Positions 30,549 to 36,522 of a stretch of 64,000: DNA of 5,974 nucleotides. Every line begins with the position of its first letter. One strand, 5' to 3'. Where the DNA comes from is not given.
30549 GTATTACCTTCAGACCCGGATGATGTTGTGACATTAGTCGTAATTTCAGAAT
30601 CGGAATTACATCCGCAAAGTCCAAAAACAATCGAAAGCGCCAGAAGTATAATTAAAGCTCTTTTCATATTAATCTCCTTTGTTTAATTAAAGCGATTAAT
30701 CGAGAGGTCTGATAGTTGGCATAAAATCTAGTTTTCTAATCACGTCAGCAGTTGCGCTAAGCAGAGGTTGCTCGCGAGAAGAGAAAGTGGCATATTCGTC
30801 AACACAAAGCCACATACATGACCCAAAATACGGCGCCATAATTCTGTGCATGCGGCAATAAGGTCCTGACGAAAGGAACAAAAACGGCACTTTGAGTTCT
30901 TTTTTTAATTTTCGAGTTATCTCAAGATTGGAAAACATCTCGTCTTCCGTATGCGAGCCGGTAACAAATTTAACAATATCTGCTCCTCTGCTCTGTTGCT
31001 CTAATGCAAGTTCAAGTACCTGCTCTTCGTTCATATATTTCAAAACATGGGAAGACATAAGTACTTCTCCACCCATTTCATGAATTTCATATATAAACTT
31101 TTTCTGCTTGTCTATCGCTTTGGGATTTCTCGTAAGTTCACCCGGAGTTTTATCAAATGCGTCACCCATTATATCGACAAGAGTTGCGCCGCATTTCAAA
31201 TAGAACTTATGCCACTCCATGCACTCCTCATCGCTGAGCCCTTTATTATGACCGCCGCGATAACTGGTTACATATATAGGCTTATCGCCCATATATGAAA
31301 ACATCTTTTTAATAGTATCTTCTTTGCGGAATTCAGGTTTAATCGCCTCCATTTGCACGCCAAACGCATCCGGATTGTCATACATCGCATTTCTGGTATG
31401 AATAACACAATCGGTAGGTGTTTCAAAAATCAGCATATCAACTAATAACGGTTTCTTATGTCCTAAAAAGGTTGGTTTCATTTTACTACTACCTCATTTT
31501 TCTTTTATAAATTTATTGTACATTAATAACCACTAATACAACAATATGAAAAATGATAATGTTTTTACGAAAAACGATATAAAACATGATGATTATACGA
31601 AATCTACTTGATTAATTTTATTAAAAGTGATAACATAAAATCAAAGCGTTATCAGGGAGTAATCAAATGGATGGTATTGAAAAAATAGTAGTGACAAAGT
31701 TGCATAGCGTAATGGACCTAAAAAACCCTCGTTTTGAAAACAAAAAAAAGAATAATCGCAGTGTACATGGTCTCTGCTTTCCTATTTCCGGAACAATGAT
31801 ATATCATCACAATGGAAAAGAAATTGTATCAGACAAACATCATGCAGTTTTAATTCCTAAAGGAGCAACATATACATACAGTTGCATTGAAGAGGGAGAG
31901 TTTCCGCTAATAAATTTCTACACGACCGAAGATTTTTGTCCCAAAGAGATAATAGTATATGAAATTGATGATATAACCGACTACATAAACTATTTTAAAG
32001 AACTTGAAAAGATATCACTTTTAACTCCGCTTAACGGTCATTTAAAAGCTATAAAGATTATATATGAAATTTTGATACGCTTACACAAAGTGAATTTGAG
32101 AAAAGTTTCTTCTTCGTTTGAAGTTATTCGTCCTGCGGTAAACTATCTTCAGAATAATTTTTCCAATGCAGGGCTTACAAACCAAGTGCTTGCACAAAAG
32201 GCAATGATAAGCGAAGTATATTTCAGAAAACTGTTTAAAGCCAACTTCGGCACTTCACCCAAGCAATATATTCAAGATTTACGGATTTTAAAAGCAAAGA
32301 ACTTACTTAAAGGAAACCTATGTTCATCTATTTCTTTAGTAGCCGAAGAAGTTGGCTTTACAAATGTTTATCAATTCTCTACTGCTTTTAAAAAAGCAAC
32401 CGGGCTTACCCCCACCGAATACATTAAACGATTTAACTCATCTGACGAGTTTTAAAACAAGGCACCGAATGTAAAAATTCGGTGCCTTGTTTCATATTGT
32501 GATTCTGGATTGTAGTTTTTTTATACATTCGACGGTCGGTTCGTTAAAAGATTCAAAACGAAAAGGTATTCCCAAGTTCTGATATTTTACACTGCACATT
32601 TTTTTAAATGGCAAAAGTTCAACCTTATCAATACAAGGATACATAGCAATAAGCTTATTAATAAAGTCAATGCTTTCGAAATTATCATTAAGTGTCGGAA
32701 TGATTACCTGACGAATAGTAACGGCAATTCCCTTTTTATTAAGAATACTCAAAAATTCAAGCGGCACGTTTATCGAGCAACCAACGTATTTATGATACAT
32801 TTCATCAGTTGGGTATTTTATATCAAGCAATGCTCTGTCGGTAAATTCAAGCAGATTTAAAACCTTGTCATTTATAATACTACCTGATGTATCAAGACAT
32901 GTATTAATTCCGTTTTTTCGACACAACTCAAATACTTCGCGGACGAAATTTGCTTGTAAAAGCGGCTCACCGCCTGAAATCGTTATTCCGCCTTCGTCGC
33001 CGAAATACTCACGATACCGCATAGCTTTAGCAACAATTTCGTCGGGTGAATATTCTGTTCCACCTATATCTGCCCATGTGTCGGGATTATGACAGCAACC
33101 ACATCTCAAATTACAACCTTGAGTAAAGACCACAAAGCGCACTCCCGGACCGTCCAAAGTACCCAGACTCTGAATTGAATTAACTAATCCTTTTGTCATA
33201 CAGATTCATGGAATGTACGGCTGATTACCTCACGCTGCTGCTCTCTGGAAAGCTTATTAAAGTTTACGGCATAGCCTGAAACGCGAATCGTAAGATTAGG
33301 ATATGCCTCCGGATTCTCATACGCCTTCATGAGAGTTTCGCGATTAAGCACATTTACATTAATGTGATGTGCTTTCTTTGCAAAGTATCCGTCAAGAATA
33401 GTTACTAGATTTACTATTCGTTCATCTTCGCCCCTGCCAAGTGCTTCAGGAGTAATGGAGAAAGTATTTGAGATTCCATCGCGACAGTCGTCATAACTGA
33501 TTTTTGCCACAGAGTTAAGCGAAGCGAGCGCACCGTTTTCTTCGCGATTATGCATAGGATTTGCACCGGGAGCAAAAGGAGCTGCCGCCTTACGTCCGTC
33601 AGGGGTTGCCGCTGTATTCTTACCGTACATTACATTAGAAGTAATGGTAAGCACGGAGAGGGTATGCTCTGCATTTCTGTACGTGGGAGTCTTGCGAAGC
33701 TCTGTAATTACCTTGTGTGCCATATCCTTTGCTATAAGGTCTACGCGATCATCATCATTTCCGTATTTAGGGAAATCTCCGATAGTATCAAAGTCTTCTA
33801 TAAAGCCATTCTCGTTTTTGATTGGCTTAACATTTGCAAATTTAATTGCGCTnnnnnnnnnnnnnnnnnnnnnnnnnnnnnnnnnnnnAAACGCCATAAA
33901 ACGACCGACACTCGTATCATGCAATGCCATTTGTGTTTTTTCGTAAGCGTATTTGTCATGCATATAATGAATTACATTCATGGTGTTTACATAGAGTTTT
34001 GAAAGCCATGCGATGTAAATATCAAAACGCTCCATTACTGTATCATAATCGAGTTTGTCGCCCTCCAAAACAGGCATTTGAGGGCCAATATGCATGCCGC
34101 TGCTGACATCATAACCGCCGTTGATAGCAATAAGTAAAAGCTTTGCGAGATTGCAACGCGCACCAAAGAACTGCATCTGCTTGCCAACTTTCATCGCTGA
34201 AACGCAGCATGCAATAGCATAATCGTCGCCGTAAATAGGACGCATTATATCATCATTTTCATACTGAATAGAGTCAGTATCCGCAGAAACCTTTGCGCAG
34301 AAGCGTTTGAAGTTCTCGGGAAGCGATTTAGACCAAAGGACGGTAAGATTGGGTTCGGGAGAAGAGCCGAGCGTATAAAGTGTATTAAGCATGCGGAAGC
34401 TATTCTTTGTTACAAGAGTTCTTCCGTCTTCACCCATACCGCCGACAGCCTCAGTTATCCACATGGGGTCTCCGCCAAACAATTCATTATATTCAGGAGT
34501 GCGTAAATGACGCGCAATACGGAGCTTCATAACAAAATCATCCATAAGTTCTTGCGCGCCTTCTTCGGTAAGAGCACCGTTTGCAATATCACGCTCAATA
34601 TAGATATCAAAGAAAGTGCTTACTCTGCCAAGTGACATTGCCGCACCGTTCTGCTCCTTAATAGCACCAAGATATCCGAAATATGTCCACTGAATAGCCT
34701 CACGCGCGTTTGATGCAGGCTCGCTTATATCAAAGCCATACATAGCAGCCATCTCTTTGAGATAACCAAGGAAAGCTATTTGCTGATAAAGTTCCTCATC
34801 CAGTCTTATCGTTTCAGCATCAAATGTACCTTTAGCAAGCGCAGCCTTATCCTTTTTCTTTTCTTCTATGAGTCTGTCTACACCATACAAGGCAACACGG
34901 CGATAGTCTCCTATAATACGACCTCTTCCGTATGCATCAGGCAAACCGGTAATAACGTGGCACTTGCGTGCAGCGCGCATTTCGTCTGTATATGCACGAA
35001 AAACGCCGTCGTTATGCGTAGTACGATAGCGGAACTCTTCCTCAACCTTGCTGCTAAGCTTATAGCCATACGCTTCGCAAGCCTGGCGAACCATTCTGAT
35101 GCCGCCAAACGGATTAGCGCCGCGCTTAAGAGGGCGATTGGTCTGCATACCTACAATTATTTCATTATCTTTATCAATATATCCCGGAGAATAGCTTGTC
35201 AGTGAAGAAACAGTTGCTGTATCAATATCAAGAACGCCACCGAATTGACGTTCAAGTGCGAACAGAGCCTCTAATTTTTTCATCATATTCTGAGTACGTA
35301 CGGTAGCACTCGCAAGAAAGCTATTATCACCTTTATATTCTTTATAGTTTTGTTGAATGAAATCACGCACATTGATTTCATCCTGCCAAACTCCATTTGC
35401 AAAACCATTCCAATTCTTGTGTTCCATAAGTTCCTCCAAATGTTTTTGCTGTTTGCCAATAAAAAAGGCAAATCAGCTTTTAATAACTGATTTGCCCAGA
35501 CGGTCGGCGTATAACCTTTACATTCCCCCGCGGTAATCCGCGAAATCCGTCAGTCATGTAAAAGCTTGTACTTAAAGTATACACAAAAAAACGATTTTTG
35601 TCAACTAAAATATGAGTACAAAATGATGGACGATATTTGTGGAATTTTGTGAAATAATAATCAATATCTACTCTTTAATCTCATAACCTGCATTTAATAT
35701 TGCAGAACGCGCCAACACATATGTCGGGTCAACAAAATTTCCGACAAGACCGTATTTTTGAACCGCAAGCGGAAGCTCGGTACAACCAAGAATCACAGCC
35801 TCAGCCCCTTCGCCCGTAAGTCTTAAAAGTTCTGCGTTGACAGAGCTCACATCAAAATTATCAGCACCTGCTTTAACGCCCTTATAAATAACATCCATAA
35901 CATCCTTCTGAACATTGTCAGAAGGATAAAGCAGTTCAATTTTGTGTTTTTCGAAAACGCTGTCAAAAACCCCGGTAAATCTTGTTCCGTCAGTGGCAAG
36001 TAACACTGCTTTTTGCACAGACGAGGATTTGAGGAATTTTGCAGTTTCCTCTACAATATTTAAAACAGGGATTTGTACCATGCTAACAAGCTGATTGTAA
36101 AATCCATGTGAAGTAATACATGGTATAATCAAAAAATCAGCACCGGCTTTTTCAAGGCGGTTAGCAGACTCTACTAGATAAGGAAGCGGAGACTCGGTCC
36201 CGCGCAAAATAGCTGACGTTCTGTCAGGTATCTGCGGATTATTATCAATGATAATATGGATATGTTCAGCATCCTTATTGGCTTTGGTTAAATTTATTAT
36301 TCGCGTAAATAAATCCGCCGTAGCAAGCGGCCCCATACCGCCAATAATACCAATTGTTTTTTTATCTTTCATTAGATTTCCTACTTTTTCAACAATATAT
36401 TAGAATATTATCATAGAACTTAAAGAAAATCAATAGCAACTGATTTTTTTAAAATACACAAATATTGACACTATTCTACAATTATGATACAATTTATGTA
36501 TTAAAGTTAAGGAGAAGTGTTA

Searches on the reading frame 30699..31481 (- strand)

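Call 112: search_protein_families(library=pfam, proteins=[window:30699-31481:-], max_evalue=0.001)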
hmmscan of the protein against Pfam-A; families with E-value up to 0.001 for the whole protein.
window:30699-31481:- (261 aa): 1 family
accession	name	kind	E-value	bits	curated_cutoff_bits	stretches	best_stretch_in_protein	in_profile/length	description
PF01487.21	DHquinase_I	-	3.6e-15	57.1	22.2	1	22-223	9-205/230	Type I 3-dehydroquinase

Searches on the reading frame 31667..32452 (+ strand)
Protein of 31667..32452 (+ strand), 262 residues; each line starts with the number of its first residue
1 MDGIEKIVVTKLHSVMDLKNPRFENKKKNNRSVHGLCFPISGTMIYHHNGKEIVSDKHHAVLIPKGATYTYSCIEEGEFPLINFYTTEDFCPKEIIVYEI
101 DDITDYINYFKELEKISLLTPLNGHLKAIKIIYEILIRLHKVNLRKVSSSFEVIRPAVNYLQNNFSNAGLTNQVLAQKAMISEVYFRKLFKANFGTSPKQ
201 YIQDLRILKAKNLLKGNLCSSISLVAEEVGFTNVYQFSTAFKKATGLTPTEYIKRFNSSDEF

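Call 112: search_protein_families(library=pfam, proteins=[window:31667-32452:+], max_evalue=0.001)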
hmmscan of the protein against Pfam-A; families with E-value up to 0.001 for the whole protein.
window:31667-32452:+ (262 aa): 2 families
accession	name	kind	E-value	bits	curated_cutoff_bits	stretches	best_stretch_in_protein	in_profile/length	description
PF12833.13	HTH_18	-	1.3e-20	73.8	33.6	1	175-255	1-80/80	Helix-turn-helix domain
PF00165.29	HTH_AraC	-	1.1e-16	60.9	26.6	2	224-254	13-42/42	Bacterial regulatory helix-turn-helix proteins, AraC family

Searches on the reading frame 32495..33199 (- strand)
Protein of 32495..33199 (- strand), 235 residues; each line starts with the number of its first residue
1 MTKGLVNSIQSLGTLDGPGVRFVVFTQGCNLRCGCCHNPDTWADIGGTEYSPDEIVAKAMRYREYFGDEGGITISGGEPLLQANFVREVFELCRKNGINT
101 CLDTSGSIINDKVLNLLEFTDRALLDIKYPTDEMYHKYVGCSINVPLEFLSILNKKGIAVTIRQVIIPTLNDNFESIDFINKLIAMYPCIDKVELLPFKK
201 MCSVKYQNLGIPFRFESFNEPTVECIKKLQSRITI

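Call 112: search_protein_families(library=pfam, proteins=[window:32495-33199:-], max_evalue=0.001)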
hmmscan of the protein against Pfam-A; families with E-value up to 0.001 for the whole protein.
window:32495-33199:- (235 aa): 2 families
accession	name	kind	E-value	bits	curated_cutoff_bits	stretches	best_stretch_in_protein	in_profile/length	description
PF04055.27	Radical_SAM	-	3.2e-26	92.9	29.5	1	23-173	1-157/166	Radical SAM superfamily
PF13353.11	Fer4_12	-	1.1e-17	65.1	22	1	15-134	1-122/137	4Fe-4S single cluster domain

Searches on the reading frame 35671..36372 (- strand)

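Call 6: search_protein_families(library=pfam, proteins=[window:35671-36372:-], max_evalue=1)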
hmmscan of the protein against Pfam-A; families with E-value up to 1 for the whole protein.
window:35671-36372:- (234 aa): 2 families
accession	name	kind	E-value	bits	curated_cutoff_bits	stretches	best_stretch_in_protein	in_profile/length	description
PF01177.27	Asp_Glu_race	-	1.7e-38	133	31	1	10-222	1-209/211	Asp/Glu/Hydantoin racemase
PF13714.12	PEP_mutase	-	0.015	15.3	31.5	1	15-107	114-200/240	Phosphoenolpyruvate phosphomutase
